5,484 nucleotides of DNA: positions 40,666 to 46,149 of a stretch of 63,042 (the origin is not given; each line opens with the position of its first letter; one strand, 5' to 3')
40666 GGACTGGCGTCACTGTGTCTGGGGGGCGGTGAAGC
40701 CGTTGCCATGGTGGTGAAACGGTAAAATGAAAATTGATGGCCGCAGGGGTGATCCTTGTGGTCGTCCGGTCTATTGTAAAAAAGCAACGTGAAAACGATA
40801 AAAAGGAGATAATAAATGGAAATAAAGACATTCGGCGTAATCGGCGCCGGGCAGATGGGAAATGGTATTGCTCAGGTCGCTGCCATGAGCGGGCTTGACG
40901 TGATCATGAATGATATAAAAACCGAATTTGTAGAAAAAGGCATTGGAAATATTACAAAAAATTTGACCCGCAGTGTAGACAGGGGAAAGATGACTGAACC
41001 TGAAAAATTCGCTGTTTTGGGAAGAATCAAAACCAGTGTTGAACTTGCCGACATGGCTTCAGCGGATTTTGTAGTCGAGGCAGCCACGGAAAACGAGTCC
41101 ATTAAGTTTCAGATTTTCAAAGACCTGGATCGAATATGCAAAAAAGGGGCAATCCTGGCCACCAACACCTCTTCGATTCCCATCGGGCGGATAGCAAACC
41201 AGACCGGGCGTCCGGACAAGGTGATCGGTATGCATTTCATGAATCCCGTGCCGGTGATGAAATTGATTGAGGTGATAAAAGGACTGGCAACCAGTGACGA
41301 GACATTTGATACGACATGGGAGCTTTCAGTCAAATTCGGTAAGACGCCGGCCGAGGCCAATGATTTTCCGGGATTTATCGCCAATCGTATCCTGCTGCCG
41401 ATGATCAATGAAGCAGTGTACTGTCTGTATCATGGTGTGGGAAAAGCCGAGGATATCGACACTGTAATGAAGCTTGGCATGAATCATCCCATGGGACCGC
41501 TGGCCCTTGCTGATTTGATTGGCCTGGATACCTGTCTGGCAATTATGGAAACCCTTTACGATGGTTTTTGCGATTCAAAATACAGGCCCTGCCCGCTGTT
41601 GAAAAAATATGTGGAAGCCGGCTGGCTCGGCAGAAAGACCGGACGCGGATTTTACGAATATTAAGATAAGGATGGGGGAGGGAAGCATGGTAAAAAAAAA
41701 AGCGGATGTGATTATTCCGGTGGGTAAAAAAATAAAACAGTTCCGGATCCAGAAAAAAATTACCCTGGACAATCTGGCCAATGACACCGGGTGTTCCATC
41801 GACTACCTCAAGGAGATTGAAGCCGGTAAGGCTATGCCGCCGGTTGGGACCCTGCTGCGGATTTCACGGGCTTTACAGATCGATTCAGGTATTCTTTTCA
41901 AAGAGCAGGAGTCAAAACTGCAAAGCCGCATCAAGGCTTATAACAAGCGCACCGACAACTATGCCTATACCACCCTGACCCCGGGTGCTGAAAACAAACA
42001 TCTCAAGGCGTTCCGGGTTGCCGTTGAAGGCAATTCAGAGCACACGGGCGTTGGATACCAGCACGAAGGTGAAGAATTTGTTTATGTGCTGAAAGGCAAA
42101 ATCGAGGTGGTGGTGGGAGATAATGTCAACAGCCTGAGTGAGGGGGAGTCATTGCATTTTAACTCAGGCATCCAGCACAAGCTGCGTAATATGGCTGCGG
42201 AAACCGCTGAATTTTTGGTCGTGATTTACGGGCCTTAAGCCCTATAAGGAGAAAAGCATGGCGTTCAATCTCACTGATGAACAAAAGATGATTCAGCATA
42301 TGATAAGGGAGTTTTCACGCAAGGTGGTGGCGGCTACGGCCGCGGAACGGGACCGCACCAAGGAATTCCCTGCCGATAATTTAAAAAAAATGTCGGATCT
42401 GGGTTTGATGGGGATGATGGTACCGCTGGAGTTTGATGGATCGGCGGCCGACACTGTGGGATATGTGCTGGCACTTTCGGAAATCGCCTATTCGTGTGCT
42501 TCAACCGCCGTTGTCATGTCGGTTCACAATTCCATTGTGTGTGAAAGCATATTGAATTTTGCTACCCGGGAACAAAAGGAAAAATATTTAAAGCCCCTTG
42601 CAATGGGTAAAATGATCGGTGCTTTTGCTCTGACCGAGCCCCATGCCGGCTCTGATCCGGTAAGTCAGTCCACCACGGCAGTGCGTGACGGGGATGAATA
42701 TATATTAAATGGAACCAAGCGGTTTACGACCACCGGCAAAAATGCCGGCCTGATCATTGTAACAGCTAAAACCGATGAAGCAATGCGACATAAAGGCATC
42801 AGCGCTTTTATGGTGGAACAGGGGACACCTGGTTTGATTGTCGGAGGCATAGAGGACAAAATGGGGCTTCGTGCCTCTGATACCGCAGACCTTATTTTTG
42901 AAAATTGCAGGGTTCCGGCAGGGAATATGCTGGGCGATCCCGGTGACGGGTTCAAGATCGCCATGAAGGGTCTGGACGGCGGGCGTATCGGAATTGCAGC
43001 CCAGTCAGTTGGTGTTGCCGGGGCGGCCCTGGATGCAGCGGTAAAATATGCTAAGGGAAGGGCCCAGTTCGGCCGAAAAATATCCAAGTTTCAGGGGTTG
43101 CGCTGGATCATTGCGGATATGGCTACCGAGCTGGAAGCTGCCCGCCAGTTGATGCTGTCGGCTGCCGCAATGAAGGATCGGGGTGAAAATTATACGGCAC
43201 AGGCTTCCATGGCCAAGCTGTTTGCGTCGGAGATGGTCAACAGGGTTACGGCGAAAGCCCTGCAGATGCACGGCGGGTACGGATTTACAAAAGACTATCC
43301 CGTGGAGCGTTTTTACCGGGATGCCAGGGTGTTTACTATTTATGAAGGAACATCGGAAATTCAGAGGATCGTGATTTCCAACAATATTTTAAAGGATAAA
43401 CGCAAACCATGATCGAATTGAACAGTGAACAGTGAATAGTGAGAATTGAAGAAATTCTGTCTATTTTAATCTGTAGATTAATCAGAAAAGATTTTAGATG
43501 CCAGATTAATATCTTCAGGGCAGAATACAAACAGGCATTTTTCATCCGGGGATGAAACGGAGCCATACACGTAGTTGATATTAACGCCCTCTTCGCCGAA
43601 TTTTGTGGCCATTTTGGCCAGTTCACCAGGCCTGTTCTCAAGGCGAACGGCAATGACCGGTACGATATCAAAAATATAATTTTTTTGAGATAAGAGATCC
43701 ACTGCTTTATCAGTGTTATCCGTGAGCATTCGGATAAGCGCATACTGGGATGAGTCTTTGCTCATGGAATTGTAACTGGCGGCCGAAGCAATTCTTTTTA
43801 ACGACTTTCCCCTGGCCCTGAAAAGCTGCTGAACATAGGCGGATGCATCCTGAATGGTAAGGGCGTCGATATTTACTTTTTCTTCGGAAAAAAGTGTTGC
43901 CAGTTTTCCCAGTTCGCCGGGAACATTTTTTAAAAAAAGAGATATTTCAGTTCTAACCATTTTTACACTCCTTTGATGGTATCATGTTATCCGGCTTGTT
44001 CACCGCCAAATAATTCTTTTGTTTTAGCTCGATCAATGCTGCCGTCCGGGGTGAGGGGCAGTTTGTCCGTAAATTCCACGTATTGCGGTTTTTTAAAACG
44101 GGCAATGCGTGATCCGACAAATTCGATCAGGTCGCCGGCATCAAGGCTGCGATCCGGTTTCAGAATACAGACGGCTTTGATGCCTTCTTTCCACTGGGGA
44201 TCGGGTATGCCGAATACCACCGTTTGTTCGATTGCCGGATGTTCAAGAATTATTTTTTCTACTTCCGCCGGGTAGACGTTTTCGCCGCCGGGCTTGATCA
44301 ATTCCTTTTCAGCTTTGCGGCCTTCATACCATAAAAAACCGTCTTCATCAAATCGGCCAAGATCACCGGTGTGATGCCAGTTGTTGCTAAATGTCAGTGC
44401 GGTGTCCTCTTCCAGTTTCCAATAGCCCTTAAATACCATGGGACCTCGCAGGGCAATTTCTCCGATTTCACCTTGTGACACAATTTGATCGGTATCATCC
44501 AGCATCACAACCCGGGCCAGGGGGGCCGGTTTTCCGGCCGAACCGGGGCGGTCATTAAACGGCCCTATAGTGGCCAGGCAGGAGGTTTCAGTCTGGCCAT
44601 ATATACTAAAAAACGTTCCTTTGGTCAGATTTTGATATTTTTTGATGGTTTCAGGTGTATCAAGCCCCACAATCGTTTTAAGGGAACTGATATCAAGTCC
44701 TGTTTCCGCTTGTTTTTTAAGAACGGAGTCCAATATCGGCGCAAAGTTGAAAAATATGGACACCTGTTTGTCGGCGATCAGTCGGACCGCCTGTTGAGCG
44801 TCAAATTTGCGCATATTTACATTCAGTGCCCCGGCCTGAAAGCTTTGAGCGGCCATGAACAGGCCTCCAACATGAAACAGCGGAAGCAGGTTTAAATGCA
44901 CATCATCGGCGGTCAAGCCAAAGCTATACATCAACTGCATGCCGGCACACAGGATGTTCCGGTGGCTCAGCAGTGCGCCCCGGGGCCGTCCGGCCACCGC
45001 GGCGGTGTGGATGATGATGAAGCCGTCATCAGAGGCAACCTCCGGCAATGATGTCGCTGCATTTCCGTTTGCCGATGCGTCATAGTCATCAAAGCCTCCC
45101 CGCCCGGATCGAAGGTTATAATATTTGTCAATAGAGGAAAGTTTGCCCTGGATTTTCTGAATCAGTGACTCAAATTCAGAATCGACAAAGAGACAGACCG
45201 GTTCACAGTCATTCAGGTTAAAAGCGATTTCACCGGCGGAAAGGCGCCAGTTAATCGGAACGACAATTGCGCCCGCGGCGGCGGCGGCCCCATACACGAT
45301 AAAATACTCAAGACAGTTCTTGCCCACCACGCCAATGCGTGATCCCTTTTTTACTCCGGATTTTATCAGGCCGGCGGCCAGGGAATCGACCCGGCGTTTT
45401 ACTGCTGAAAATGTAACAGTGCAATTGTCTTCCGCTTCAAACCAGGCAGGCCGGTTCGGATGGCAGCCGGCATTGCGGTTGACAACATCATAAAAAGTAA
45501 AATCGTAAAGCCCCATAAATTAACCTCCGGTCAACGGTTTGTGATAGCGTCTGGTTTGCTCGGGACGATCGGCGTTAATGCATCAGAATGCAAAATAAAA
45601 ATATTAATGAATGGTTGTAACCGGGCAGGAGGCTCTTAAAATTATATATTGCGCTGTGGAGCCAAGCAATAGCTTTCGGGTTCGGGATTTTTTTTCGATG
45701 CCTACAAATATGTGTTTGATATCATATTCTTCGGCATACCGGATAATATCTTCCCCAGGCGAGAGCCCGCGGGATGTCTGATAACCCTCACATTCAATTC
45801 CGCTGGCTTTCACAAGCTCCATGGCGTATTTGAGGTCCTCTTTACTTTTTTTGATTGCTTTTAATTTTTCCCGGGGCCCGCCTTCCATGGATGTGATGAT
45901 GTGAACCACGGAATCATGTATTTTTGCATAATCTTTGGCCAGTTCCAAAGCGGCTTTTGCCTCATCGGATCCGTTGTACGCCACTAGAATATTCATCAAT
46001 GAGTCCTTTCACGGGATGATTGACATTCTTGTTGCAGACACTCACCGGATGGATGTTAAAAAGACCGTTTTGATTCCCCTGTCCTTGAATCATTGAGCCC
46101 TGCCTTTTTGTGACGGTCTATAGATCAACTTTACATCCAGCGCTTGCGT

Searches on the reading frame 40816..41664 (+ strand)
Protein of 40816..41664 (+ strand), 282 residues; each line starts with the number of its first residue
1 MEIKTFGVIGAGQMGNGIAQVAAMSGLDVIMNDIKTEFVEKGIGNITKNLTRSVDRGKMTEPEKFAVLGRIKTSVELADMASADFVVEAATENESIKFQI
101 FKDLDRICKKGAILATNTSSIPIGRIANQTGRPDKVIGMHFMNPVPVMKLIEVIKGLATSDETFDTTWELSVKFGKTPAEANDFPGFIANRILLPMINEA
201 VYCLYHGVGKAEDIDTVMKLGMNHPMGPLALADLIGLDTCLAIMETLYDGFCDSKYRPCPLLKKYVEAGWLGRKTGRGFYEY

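Call 65: search_protein_families(library=pfam, proteins=[window:40816-41664:+], max_evalue=0.0001)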
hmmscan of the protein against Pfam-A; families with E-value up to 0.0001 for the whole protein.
window:40816-41664:+ (282 aa): 2 families
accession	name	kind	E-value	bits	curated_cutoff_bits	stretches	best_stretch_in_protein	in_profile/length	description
PF02737.24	3HCDH_N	-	4.1e-62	209.7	22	1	7-183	3-179/180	3-hydroxyacyl-CoA dehydrogenase, NAD binding domain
PF00725.27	3HCDH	-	1.8e-37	128.1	22.1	1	186-282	1-97/97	3-hydroxyacyl-CoA dehydrogenase, C-terminal domain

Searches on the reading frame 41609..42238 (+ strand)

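Call 65: search_protein_families(library=pfam, proteins=[window:41609-42238:+], max_evalue=0.0001)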
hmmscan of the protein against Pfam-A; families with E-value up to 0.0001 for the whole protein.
window:41609-42238:+ (209 aa): 5 families
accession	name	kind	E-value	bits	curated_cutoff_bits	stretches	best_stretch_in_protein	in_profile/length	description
PF07883.17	Cupin_2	-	1.1e-15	57.5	27.2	1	150-205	14-69/70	Cupin domain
PF12844.13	HTH_19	-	4.6e-09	36.5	30.2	1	39-92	1-54/64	Helix-turn-helix domain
PF01381.28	HTH_3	-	1.5e-08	34.9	23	1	42-92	1-51/55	Helix-turn-helix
PF13560.12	HTH_31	-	3.7e-06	27.6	27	1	39-92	3-57/64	Helix-turn-helix domain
PF13443.12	HTH_26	-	5.5e-05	23.8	22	0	41-92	1-53/63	Cro/C1-type HTH DNA-binding domain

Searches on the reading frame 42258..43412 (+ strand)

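Call 7: search_protein_families(library=pfam, proteins=[window:42258-43412:+], max_evalue=0.001)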
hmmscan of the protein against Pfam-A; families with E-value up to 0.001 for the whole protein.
window:42258-43412:+ (384 aa): 5 families
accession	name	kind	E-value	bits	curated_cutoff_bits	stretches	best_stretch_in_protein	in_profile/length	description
PF00441.29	Acyl-CoA_dh_1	-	1.3e-53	181.6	22.4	1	229-377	1-149/150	Acyl-CoA dehydrogenase, C-terminal domain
PF02771.21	Acyl-CoA_dh_N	-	2.5e-34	118.5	22.9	1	6-118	1-113/113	Acyl-CoA dehydrogenase, N-terminal domain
PF08028.16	Acyl-CoA_dh_2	-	1.4e-26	93.8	22.7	1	244-366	1-133/134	Acyl-CoA dehydrogenase, C-terminal domain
PF02770.24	Acyl-CoA_dh_M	-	5.9e-26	90.9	33.3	1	122-217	1-97/97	Acyl-CoA dehydrogenase, middle domain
PF22924.1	ACOX_C_alpha1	-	2.9e-06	27.6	27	0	288-366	65-157/169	Acyl-CoA oxidase, C-alpha1 domain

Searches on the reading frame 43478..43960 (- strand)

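Call 7: search_protein_families(library=pfam, proteins=[window:43478-43960:-], max_evalue=0.001)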
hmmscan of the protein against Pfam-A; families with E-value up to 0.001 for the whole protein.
window:43478-43960:- (160 aa): 4 families
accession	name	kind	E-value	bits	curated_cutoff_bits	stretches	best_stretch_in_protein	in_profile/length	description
PF19571.5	ACT_8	-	3.5e-13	50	23.5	1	65-154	34-121/141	ACT domain pair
PF01842.31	ACT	-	1e-12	48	27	2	102-146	2-47/66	ACT domain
PF22629.2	ACT_AHAS_ss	-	1.7e-08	35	27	0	6-38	1-33/67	AHAS small subunit-like ACT domain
PF13291.12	ACT_4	-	9.1e-07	29.9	27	0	4-40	7-43/80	ACT domain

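Call 32: search_protein_families(library=ncbifam, proteins=[window:43478-43960:-], max_evalue=0.00001)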
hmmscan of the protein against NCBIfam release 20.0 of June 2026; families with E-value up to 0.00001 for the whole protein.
window:43478-43960:- (160 aa): 2 families
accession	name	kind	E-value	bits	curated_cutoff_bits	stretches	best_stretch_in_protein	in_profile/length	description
NF006352.0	PRK08577.1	equivalog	5.6e-07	29.7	140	0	102-128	58-84/136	hypothetical protein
NF008864.0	PRK11895.1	equivalog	1.5e-06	27.9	119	0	4-38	4-38/164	acetolactate synthase small subunit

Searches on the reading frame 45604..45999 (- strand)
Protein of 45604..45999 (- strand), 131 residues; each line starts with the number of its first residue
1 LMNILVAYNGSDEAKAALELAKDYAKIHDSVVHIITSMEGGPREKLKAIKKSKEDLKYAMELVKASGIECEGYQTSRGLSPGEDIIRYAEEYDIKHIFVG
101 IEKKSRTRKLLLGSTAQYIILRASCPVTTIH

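Call 7: search_protein_families(library=pfam, proteins=[window:45604-45999:-], max_evalue=0.001)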
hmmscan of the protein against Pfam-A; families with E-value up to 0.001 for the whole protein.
window:45604-45999:- (131 aa): 1 family
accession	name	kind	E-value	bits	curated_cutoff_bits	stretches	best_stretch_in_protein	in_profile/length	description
PF00582.32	Usp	-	1e-21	78.4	24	1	2-130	3-140/141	Universal stress protein family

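Call 32: search_protein_families(library=ncbifam, proteins=[window:45604-45999:-], max_evalue=0.00001)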
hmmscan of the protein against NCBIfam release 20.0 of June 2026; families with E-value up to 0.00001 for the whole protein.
window:45604-45999:- (131 aa): 0 families
